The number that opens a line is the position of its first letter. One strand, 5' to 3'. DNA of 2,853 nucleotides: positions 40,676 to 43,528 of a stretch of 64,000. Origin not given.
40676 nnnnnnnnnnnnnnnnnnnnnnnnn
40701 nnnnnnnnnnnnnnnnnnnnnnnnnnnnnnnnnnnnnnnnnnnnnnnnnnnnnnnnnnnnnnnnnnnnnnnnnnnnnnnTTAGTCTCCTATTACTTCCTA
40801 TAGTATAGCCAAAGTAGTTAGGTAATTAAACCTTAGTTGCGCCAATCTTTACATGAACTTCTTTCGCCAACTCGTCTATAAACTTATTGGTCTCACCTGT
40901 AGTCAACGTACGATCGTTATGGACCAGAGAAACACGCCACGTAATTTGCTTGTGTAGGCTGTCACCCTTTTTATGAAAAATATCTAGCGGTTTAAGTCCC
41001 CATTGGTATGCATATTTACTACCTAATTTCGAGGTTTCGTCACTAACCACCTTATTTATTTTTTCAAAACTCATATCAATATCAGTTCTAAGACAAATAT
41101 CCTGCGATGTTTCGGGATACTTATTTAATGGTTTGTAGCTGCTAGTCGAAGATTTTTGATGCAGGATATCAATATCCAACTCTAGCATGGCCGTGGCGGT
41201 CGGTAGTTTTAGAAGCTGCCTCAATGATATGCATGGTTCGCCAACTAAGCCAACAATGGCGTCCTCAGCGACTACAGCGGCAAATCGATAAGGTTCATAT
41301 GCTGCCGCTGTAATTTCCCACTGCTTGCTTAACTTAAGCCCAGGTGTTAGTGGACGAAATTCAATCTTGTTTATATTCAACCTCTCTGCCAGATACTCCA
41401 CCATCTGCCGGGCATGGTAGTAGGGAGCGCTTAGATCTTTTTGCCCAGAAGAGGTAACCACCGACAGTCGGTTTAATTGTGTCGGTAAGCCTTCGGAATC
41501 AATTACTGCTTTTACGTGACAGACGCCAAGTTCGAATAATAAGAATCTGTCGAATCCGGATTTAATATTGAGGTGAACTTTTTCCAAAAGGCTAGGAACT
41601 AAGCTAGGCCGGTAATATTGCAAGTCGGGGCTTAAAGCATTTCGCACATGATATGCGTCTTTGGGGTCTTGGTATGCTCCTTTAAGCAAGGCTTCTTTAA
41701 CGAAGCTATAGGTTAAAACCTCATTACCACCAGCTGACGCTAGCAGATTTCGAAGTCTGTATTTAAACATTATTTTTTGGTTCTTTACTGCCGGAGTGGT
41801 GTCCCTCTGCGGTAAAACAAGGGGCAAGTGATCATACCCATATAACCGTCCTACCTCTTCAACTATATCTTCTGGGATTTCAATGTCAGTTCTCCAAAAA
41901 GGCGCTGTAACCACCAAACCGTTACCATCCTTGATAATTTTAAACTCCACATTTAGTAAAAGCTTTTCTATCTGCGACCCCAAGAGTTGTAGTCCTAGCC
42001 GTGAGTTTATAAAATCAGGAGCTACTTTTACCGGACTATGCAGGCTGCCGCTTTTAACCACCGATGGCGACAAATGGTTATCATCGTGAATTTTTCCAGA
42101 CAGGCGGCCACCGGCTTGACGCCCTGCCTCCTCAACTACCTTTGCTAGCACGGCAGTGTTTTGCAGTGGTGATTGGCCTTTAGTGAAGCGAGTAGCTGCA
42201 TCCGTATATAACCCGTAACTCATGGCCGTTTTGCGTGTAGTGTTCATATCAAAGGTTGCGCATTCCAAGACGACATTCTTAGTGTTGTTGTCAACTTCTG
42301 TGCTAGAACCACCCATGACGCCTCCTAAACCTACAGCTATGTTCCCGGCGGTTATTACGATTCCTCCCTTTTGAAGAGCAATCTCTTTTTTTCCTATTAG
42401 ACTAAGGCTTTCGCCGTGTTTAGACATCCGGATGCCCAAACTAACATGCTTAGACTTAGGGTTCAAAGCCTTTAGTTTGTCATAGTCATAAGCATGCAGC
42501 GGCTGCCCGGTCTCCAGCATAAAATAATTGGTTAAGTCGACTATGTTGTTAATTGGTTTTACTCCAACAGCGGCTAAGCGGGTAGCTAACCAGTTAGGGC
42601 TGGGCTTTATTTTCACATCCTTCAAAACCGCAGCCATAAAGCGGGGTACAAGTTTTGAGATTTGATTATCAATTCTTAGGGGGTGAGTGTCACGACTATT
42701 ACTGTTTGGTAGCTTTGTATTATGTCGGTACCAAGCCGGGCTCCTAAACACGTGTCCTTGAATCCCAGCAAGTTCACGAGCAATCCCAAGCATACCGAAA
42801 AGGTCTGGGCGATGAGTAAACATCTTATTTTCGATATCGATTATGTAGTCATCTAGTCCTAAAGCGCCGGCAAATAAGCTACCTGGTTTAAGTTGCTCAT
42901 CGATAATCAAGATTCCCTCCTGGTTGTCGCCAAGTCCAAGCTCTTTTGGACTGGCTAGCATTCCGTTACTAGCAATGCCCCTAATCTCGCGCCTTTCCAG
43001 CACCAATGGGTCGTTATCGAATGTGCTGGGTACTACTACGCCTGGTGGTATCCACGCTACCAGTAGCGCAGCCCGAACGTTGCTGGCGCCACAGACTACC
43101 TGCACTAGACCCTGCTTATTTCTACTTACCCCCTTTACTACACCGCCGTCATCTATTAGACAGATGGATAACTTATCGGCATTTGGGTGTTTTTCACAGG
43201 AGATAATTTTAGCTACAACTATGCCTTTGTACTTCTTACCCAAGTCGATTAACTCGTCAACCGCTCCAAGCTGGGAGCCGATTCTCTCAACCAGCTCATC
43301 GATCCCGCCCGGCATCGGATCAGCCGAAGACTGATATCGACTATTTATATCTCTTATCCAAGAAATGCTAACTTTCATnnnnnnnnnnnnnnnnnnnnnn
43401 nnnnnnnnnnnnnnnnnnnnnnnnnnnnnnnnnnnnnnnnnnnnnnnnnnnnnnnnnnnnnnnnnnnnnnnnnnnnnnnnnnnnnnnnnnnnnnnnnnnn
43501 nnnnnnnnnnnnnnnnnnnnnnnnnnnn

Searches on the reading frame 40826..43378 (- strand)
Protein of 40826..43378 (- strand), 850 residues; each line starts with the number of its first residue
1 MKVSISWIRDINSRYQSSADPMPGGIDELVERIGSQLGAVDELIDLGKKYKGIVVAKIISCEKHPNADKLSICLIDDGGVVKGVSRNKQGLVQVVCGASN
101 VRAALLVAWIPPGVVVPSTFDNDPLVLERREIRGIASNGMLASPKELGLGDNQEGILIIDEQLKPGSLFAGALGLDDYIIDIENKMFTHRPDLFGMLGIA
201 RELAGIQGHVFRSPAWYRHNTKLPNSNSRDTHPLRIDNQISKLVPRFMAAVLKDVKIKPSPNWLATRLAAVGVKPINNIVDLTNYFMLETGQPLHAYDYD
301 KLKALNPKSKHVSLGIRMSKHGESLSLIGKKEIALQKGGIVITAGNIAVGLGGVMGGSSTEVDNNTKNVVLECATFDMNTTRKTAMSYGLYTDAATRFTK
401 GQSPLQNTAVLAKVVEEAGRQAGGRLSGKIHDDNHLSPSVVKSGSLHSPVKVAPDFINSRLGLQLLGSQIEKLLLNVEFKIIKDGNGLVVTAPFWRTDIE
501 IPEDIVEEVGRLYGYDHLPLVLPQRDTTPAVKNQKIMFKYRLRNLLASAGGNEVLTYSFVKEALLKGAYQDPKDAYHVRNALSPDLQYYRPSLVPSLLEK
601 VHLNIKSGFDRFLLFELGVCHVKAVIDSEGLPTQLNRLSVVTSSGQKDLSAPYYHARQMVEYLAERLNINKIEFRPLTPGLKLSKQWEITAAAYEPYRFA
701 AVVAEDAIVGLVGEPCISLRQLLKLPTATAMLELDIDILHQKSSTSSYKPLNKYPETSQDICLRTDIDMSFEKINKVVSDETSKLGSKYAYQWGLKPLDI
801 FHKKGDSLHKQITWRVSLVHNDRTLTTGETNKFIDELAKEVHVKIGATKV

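Call 60: search_protein_families(library=pfam, proteins=[window:40826-43378:-], max_evalue=0.00001)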
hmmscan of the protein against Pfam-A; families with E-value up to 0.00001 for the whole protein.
window:40826-43378:- (850 aa): 5 families
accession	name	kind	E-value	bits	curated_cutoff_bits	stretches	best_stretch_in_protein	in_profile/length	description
PF03483.22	B3_4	-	2e-52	177.8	29.3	1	244-413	2-164/174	B3/4 domain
PF17759.6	tRNA_synthFbeta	-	1.5e-31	110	22.4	1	518-736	1-214/214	Phenylalanyl tRNA synthetase beta chain CLM domain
PF03484.21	B5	-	1.2e-18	67.4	28.6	1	450-515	1-67/67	tRNA synthetase B5 domain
PF01588.26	tRNA_bind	-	3.4e-14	53.2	27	1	53-167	1-95/96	Putative tRNA binding domain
PF03147.19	FDX-ACB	-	3.2e-07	31.1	31.1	1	753-848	2-92/94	Ferredoxin-fold anticodon binding domain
